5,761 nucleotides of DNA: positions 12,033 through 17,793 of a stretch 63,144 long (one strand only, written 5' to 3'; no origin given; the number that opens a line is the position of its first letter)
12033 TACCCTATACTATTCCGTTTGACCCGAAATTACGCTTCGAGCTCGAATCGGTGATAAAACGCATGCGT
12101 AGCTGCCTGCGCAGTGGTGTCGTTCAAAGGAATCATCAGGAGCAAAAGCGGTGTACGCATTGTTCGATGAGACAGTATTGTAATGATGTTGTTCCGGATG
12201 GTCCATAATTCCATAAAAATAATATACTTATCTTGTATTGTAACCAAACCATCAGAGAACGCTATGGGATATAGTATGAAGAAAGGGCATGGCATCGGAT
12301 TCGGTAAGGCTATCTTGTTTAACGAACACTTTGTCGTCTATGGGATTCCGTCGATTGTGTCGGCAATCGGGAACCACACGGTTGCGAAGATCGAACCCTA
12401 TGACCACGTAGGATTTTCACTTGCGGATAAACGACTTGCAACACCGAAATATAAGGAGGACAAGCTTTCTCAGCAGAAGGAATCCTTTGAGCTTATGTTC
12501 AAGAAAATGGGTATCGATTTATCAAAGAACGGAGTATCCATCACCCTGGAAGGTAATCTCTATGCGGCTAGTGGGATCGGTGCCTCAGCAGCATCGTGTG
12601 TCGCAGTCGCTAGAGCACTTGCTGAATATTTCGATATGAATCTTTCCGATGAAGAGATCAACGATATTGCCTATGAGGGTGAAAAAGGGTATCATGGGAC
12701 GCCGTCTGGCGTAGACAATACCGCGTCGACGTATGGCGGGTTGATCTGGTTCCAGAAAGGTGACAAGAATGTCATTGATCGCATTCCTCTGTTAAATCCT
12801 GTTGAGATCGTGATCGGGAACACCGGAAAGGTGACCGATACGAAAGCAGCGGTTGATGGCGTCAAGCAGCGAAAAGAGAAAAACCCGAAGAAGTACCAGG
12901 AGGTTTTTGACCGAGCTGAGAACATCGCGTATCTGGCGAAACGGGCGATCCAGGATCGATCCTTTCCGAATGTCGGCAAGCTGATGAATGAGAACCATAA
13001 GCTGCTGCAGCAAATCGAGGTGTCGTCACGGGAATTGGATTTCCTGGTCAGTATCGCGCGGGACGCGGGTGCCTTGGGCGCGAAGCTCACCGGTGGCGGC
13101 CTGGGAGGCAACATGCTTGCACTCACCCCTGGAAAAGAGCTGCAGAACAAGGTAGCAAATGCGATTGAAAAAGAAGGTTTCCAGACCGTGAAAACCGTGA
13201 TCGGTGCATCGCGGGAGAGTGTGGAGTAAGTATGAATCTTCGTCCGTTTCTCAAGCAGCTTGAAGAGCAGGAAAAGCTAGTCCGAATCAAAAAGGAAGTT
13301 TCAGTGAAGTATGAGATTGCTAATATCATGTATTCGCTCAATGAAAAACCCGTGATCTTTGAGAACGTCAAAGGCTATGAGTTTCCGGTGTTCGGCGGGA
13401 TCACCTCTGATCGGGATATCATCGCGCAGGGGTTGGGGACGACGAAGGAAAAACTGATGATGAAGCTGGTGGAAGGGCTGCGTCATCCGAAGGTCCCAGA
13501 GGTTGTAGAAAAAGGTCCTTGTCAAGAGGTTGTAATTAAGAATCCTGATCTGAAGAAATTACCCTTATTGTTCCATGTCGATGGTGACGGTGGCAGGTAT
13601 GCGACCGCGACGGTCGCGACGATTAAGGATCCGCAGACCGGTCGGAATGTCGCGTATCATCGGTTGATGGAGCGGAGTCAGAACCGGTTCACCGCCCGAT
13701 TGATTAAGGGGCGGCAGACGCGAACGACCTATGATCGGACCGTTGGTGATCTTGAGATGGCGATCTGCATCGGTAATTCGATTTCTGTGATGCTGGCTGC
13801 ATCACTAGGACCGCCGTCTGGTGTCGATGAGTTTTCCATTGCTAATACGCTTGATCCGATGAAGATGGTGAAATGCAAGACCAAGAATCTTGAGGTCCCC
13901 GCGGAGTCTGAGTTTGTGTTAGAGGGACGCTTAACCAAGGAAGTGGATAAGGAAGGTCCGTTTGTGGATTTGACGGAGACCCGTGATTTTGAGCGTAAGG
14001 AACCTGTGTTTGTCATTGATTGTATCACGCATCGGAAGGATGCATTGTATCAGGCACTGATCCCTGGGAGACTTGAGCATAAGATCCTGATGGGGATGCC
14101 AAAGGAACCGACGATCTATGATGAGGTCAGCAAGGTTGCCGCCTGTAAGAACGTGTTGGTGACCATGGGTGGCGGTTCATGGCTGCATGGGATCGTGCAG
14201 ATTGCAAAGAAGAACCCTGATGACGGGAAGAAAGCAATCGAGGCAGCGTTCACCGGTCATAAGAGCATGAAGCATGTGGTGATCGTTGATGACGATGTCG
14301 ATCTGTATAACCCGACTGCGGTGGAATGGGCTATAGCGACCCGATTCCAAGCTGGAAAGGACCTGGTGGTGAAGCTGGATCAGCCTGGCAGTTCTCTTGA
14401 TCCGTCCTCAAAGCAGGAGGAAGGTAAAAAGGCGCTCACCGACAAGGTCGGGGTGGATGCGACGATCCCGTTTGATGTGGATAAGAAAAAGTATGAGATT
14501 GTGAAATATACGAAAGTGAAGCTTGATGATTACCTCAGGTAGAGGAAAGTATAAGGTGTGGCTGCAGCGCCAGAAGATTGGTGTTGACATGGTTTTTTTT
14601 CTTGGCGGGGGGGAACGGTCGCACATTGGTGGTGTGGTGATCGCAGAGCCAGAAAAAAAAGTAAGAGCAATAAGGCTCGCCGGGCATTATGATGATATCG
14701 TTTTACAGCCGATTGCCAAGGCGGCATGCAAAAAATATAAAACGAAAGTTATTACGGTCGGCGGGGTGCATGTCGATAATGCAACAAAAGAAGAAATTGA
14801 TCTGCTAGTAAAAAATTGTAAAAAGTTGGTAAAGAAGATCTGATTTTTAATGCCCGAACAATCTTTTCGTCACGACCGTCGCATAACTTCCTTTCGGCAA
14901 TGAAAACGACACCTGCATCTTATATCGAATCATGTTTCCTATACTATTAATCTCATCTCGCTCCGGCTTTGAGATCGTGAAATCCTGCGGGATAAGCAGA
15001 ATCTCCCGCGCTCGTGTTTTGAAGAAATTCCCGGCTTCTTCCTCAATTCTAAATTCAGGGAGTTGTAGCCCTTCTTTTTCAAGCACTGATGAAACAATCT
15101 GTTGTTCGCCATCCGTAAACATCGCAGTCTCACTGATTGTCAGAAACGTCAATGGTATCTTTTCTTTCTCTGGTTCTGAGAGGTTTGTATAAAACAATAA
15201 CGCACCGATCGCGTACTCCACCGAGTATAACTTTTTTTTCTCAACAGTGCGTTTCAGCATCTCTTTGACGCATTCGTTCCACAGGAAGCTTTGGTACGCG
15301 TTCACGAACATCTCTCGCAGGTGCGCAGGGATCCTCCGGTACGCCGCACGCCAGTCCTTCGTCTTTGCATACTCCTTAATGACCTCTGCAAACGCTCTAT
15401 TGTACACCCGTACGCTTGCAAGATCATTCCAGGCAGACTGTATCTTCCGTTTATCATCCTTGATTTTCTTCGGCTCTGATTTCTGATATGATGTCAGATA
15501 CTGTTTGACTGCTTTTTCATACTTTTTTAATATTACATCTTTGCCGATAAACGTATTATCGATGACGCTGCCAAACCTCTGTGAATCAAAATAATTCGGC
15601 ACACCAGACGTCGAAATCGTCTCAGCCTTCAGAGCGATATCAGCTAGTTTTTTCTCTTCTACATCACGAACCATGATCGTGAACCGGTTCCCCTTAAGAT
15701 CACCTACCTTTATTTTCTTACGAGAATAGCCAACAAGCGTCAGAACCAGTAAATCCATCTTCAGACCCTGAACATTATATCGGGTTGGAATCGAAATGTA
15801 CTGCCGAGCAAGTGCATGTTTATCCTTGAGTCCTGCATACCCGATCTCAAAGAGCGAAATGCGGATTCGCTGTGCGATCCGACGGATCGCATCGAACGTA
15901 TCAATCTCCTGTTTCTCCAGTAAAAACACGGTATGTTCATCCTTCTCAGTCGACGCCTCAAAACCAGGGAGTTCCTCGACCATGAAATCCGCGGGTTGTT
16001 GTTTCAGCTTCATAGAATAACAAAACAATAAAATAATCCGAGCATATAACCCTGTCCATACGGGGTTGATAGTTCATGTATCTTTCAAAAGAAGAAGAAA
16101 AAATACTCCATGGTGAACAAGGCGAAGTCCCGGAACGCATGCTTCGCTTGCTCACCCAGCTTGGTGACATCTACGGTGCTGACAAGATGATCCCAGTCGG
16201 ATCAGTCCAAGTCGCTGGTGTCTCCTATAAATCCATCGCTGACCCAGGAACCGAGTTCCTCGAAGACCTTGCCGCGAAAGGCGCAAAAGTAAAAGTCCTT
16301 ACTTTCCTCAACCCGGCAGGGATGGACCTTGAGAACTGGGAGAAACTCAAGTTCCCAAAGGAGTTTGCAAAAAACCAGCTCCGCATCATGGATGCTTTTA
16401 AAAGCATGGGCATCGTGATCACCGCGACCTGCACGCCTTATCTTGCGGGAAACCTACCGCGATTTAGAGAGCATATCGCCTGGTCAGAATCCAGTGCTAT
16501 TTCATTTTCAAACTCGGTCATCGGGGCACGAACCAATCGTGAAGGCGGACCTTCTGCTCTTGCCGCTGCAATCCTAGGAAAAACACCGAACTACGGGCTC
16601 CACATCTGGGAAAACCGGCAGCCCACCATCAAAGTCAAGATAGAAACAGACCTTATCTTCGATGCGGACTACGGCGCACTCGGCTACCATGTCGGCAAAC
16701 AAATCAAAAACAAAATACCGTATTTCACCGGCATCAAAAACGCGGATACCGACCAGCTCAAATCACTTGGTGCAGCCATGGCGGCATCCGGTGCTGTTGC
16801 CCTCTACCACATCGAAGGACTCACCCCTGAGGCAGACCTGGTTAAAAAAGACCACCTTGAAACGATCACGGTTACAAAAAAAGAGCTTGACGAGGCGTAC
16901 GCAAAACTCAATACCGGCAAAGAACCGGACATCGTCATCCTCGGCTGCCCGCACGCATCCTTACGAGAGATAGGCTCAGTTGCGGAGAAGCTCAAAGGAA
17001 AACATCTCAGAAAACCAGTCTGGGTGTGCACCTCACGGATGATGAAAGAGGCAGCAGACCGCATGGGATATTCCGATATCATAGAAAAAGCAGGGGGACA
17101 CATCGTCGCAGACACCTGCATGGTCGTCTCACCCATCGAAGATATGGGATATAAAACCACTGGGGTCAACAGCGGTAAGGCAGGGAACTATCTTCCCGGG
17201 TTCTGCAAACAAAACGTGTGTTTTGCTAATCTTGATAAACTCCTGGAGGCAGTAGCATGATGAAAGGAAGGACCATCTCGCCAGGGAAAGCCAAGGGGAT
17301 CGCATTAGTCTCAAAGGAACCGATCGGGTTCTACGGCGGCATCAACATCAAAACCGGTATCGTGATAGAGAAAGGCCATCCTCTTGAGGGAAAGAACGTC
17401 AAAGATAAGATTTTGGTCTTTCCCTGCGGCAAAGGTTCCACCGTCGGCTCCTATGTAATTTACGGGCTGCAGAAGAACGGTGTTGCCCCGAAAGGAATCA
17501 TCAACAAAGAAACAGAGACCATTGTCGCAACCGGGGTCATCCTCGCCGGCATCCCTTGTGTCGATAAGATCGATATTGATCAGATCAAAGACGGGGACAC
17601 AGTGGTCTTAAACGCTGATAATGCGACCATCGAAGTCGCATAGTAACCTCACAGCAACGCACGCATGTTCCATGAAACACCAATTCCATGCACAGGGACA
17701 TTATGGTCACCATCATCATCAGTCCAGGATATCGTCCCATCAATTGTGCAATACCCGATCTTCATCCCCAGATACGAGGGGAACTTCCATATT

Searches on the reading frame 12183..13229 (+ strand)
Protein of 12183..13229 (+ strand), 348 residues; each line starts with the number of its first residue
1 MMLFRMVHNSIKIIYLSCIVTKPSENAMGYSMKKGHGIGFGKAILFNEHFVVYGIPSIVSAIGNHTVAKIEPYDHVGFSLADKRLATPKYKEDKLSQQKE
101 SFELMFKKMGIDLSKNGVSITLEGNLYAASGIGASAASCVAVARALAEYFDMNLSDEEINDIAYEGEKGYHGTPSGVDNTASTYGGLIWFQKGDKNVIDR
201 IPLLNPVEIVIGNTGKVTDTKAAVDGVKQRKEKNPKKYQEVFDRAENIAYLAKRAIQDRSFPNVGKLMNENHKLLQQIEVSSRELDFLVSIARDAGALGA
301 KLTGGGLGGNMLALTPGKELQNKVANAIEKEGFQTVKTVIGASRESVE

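Call 29: search_protein_families(library=pfam, proteins=[window:12183-13229:+], max_evalue=0.001)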
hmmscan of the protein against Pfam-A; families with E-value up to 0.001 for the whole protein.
window:12183-13229:+ (348 aa): 3 families
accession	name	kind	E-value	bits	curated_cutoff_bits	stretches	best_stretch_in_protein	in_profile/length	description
PF00288.32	GHMP_kinases_N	-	3.2e-18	66.1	22.3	1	102-186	7-87/87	GHMP kinases N terminal domain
PF08544.19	GHMP_kinases_C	-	8.8e-14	52.1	21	1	253-331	2-82/85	GHMP kinases C terminal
PF22700.2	MVD-like_N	-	1e-05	25.7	27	1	98-166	65-131/157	Diphosphomevalonate decarboxylase-like N-terminal domain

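Call 69: search_protein_families(library=ncbifam, proteins=[window:12183-13229:+], max_evalue=0.00001)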
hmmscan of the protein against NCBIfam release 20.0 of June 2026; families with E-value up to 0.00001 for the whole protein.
window:12183-13229:+ (348 aa): 16 families
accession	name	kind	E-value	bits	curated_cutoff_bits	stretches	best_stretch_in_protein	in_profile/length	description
TIGR00549.1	mevalon_kin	equivalog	3.6e-71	239.9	163.05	1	41-314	3-276/276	mevalonate kinase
NF003036.0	PRK03926.1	equivalog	5.6e-57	193.1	403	1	41-340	8-291/302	mevalonate kinase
NF003006.0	PRK03817.1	equivalog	4.3e-26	91.7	443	2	218-331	216-328/352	galactokinase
NF002288.1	PRK01212.1-4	equivalog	5.4e-21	74.9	194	1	68-330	21-280/303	homoserine kinase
TIGR00131.1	gal_kin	equivalog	7.3e-17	61.4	226.65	1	252-331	285-365/388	galactokinase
NF003705.0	PRK05322.1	equivalog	1.3e-16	60.3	385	1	249-322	281-356/388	galactokinase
TIGR01220.1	Pmev_kin_Gr_pos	equivalog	2.2e-16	59.9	165.7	1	129-198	116-185/358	phosphomevalonate kinase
NF001816.0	PRK00555.1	equivalog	8.6e-16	57.8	509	1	253-331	261-339/363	galactokinase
NF003472.0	PRK05101.1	equivalog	5.5e-15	55.2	499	1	250-331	276-359/382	galactokinase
NF040957.1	Arch_PMK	equivalog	3.5e-14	53.1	500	1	43-337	8-306/316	phosphomevalonate kinase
NF049969.1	GlMnHpPKinHddA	equivalog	3.7e-12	46.3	600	1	99-331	77-319/338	D-glycero-D-manno-heptose 7-phosphate kinase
TIGR00191.1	thrB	equivalog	1.2e-11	44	168.25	1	101-332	66-281/304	homoserine kinase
NF040725.1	panto_kin_Meth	equivalog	1.5e-07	30.7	380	1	118-249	86-221/286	pantoate kinase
NF011202.0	PRK14608.1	equivalog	2.7e-06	26.9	204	1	114-254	90-220/294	4-(cytidine 5'-diphospho)-2-C-methyl-D-erythritol kinase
TIGR01240.1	mevDPdecarb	equivalog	2.8e-06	26.6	171.35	1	116-273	84-237/305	diphosphomevalonate decarboxylase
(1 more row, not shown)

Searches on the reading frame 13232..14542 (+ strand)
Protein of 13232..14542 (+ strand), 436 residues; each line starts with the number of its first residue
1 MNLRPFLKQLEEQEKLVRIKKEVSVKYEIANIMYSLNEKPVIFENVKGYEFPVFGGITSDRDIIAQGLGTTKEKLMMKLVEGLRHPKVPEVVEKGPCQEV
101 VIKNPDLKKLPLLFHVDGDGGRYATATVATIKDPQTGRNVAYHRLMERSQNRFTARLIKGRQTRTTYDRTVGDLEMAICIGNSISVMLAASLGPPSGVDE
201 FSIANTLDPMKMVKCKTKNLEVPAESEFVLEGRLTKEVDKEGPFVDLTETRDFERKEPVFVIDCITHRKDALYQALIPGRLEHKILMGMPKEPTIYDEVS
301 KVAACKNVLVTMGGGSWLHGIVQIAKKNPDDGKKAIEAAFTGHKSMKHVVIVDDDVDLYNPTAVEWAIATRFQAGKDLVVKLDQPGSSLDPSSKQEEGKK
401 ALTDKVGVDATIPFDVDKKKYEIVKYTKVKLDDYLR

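Call 29: search_protein_families(library=pfam, proteins=[window:13232-14542:+], max_evalue=0.001)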
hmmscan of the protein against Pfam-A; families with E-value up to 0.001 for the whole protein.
window:13232-14542:+ (436 aa): 3 families
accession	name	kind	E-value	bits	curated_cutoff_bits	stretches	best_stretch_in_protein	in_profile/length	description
PF01977.22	UbiD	-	4.7e-51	173.3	23.3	1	92-280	3-205/206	3-octaprenyl-4-hydroxybenzoate carboxy-lyase Rift-related domain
PF20696.2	UbiD_C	-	9.6e-29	100.4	24.2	1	285-410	2-127/127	3-octaprenyl-4-hydroxybenzoate carboxy-lyase C-terminal domain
PF20695.2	UbiD_N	-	1.5e-18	67.1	24.3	1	7-81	1-76/78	3-octaprenyl-4-hydroxybenzoate carboxy-lyase N-terminal domain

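Call 69: search_protein_families(library=ncbifam, proteins=[window:13232-14542:+], max_evalue=0.00001)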
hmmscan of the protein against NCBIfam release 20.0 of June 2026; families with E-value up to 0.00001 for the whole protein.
window:13232-14542:+ (436 aa): 7 families
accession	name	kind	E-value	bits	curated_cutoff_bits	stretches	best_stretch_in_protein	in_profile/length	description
TIGR00148.1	TIGR00148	subfamily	5.1e-101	338.5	244.85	1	3-412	1-437/438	UbiD family decarboxylase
NF041204.1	VdcC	exception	3.9e-59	200.3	650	1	2-422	3-447/467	non-oxidative hydroxyarylic acid decarboxylases subunit C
TIGR03701.1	mena_SCO4490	equivalog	1.9e-50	171.9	495.9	2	87-395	107-427/433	menaquinone biosynthesis decarboxylase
NF008175.0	PRK10922.1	equivalog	1.5e-31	109.5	788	1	92-415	125-460/497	4-hydroxy-3-polyprenylbenzoate decarboxylase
TIGR02724.1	phenyl_P_beta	equivalog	3.1e-29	101.7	468.95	1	1-422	1-451/472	phenylphosphate carboxylase subunit beta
TIGR02723.1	phenyl_P_alpha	equivalog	1.3e-24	86.7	564.6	1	4-420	11-452/485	phenylphosphate carboxylase subunit alpha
NF041219.1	BagN_FevL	exception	9e-20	70.6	1000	1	2-280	19-327/502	bagremycin/ferroverdin biosynthesis UbiD family decarboxylase BagN/FevL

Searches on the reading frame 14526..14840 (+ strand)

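Call 38: search_protein_families(library=pfam, proteins=[window:14526-14840:+], max_evalue=0.01)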
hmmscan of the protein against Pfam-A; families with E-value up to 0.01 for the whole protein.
seq(105 aa): 1 family
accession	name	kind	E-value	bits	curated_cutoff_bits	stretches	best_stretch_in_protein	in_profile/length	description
PF21758.2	PAC_bac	-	2.4e-25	88.9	27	1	6-105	2-110/115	Bacterial proteasome assembling chaperone-like protein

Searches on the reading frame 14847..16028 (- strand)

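Call 29: search_protein_families(library=pfam, proteins=[window:14847-16028:-], max_evalue=0.001)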
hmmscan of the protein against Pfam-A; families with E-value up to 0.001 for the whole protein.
window:14847-16028:- (393 aa): 2 families
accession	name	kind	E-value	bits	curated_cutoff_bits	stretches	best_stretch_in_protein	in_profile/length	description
PF01142.23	TruD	-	1.6e-79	268.2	27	1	6-389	16-411/412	tRNA pseudouridine synthase D (TruD)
PF05010.19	TACC_C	-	0.00066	19.9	29.9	0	165-243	43-121/201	Transforming acidic coiled-coil-containing protein (TACC), C-terminal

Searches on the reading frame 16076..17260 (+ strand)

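Call 29: search_protein_families(library=pfam, proteins=[window:16076-17260:+], max_evalue=0.001)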
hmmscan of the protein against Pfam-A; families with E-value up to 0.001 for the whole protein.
window:16076-17260:+ (394 aa): 1 family
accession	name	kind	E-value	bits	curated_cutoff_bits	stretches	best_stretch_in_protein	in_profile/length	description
PF04412.18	AcnX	-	6.3e-160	532.7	31.5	1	1-390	1-399/400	Aconitase X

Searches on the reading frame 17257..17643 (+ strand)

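Call 29: search_protein_families(library=pfam, proteins=[window:17257-17643:+], max_evalue=0.001)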
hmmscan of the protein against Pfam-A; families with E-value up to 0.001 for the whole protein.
window:17257-17643:+ (128 aa): 1 family
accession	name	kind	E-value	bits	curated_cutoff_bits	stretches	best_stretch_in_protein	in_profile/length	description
PF01989.23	AcnX_swivel_put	-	1e-32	112.2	27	1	23-102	1-80/80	Aconitase X swivel domain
